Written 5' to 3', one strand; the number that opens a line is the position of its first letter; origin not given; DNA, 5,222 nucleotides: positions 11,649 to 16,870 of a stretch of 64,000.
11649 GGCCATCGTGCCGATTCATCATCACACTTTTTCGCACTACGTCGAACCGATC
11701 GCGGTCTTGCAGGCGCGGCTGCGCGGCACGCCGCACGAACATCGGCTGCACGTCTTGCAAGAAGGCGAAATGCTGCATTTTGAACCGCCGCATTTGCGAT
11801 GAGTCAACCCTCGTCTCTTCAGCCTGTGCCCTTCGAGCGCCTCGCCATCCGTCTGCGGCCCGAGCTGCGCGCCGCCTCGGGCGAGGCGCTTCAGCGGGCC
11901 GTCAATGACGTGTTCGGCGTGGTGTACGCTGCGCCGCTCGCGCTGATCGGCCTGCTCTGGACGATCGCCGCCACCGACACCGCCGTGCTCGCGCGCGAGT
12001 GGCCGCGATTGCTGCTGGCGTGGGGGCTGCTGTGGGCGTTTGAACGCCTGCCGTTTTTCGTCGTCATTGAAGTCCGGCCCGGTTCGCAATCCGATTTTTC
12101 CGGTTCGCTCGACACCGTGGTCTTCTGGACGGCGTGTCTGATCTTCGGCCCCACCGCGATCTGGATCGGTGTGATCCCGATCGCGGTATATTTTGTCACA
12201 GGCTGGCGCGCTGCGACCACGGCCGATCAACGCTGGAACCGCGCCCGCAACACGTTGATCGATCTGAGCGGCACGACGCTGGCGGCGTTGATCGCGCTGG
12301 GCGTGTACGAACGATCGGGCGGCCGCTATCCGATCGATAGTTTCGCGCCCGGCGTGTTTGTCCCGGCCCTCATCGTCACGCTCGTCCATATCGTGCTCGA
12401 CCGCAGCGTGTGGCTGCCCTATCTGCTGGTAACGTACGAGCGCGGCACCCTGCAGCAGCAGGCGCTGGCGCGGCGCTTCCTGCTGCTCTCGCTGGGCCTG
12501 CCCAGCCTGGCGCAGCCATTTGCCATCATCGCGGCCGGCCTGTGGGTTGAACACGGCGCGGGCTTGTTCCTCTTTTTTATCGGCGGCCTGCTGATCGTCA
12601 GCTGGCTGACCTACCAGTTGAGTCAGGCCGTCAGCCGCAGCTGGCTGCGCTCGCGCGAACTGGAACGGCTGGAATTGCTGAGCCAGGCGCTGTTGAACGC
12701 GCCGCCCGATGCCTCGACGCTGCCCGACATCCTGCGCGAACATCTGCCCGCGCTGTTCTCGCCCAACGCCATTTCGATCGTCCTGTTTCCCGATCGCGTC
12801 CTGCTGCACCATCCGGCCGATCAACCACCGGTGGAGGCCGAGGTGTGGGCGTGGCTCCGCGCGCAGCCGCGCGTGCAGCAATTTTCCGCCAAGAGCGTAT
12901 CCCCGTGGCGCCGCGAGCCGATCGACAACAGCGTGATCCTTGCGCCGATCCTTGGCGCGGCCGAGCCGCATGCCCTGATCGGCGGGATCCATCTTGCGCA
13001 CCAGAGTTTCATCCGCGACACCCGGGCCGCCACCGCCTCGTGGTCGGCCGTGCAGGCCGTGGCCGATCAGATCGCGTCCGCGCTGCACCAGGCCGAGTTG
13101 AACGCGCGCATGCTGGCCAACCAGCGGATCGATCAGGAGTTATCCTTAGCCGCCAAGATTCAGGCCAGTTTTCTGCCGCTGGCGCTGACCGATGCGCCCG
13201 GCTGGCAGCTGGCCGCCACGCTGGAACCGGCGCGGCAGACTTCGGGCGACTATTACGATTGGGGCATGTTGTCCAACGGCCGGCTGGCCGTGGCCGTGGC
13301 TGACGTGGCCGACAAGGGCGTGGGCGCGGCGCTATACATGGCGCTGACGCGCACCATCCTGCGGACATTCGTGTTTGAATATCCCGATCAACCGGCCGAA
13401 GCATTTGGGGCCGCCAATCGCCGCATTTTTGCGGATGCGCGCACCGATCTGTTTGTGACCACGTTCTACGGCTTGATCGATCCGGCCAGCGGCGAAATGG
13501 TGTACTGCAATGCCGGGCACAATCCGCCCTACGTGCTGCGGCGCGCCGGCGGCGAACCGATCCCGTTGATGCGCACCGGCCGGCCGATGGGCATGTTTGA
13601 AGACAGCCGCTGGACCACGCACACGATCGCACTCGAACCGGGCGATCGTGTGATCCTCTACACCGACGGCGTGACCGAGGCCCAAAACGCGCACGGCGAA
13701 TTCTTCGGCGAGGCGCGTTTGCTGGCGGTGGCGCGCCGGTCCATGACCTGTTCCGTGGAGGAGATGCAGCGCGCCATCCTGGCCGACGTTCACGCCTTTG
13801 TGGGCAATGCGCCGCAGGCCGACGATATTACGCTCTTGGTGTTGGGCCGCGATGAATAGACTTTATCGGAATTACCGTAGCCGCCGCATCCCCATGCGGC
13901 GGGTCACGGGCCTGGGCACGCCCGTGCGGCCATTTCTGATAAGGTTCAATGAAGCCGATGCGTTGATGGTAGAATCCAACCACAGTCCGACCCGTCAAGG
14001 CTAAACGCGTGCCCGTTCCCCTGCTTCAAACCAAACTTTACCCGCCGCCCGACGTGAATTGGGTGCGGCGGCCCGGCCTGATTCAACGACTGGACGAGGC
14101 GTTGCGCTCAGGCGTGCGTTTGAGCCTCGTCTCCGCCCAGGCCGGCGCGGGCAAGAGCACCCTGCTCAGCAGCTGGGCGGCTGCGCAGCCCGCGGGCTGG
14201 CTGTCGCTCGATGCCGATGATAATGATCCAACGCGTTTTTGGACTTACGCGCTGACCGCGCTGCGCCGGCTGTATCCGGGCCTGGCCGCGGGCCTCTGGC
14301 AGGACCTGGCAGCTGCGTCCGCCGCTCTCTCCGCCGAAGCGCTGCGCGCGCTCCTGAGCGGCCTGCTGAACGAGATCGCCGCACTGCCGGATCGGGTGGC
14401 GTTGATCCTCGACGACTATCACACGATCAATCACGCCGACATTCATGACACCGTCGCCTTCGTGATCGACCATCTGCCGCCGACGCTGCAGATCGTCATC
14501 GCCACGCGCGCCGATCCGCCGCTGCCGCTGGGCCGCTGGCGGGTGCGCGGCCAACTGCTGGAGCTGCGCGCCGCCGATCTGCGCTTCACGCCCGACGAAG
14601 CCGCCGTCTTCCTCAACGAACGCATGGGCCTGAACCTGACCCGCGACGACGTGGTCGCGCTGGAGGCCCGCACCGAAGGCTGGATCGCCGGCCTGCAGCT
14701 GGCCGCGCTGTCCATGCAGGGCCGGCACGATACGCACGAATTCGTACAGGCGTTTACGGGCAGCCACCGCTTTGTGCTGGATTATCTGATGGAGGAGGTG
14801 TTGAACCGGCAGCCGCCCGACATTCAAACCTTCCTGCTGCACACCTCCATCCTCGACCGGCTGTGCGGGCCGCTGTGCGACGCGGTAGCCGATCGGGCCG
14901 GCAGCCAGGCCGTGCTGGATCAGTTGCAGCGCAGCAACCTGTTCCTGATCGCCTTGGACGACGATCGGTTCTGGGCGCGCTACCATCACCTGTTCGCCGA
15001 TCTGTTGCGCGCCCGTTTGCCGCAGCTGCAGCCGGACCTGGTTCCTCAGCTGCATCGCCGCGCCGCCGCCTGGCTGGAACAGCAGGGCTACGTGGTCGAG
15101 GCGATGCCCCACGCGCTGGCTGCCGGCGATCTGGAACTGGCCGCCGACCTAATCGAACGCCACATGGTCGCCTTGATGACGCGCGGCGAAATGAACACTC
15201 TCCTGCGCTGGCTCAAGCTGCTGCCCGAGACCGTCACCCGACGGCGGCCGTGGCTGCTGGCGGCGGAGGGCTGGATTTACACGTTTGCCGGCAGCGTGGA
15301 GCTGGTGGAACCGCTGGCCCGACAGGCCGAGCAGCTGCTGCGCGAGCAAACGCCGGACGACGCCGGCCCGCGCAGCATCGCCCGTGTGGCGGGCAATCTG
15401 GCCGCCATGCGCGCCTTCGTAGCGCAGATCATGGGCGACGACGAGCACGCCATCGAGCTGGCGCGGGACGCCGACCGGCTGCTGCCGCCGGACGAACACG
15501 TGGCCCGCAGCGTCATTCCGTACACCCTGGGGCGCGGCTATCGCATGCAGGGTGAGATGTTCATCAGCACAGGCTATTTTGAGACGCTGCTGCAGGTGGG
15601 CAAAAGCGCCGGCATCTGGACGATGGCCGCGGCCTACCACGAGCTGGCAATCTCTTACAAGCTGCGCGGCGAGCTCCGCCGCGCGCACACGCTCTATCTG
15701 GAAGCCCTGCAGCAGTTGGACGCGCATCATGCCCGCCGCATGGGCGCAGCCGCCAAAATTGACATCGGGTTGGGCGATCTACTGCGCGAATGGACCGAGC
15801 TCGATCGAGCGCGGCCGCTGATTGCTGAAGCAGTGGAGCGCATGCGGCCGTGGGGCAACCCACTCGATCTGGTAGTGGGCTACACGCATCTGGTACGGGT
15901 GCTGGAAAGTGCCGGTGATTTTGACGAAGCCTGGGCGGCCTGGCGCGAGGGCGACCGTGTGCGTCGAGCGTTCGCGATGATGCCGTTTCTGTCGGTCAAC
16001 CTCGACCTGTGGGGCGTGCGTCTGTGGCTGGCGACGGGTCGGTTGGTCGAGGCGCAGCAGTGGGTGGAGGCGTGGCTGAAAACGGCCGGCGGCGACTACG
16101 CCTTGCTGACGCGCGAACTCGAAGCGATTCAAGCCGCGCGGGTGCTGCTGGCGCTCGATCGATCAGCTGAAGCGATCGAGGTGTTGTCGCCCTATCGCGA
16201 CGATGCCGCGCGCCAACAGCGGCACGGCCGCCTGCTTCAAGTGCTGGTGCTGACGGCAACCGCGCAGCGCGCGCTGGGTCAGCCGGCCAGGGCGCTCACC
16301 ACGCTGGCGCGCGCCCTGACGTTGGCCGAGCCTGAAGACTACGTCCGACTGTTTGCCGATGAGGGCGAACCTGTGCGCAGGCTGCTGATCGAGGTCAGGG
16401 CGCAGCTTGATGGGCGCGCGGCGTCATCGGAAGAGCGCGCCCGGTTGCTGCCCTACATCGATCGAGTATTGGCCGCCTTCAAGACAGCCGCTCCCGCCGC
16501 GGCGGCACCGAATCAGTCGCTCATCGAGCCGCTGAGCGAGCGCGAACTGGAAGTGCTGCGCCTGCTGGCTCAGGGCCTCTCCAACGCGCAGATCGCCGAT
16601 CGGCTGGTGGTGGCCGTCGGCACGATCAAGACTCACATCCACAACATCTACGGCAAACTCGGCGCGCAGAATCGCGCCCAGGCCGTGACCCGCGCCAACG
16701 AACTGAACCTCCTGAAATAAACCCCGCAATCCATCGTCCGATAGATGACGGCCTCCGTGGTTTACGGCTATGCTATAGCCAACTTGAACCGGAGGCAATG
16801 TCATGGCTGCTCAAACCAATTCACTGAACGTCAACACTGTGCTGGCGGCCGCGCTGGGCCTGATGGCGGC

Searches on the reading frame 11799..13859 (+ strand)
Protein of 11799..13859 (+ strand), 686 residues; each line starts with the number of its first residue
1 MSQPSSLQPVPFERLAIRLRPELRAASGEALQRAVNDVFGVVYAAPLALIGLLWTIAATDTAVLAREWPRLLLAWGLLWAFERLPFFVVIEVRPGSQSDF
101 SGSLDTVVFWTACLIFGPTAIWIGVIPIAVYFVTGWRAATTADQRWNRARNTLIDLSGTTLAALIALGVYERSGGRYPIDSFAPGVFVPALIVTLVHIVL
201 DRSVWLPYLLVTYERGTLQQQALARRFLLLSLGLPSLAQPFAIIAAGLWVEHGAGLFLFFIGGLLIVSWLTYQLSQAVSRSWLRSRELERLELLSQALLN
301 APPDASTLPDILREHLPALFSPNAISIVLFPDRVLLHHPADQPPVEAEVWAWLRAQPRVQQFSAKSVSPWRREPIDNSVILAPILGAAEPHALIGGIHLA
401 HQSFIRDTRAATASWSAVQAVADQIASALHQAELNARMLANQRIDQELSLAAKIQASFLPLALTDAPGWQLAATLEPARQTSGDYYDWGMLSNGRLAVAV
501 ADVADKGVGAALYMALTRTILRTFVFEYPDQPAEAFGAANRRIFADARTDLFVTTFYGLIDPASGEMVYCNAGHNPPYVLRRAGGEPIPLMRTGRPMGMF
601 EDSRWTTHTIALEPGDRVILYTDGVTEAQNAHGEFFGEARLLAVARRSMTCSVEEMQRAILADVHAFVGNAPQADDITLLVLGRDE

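Call 10: search_protein_families(library=pfam, proteins=[window:11799-13859:+], max_evalue=0.01)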
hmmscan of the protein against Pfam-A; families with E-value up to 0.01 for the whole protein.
window:11799-13859:+ (686 aa): 1 family
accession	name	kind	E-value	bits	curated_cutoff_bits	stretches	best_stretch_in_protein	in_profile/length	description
PF07228.17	SpoIIE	-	1.2e-55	188.9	25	1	493-684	2-191/192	Stage II sporulation protein E (SpoIIE)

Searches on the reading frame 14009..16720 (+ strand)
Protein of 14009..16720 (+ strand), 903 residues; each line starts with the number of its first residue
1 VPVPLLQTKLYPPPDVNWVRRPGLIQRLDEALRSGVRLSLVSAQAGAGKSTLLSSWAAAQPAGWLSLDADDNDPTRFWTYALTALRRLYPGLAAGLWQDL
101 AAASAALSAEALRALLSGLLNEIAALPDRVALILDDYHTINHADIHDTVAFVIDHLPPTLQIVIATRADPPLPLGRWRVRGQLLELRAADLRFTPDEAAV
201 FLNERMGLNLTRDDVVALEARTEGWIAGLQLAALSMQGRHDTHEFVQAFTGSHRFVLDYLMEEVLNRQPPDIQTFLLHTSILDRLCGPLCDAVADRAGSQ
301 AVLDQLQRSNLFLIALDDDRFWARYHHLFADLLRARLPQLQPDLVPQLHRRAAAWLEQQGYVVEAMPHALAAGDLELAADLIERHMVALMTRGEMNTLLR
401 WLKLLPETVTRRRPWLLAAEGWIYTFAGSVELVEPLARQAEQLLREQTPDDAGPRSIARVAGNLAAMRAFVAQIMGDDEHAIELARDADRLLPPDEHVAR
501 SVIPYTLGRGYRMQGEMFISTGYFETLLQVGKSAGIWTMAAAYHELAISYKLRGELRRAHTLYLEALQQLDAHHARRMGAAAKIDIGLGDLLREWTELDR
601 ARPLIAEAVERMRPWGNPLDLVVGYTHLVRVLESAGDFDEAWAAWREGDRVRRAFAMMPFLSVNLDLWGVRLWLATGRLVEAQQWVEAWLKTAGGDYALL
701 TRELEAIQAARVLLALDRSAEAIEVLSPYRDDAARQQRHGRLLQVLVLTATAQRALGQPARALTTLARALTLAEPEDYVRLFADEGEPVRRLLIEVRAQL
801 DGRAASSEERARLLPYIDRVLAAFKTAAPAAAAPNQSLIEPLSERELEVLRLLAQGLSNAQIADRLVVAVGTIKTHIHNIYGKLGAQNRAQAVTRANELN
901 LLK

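Call 10: search_protein_families(library=pfam, proteins=[window:14009-16720:+], max_evalue=0.01)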
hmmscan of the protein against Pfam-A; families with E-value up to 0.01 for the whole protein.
window:14009-16720:+ (903 aa): 8 families
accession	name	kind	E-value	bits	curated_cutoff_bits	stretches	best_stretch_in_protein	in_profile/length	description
PF17874.7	TPR_MalT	-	6.7e-56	190.4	45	1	462-798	1-335/336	MalT-like TPR region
PF00196.25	GerE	-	1.8e-19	69.5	23.5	1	841-895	2-56/57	Bacterial regulatory proteins, luxR family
PF13191.12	AAA_16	-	4.4e-08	34.2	32.6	1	19-153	3-156/167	AAA ATPase domain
PF13424.12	TPR_12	-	2.5e-07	31.2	30.1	0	506-568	8-73/77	Tetratricopeptide repeat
PF08281.18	Sigma70_r4_2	-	5.6e-06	26.3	25.7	1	837-880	6-50/54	Sigma-70, region 4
PF13401.12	AAA_22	-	0.00012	22.8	27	1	37-147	6-103/130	AAA domain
PF25199.1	nSTAND_NTPase5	-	0.00098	19.4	34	0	30-67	35-74/145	Novel STAND NTPase 5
PF13936.12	HTH_38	-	0.0012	19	27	1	848-878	12-42/44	Helix-turn-helix domain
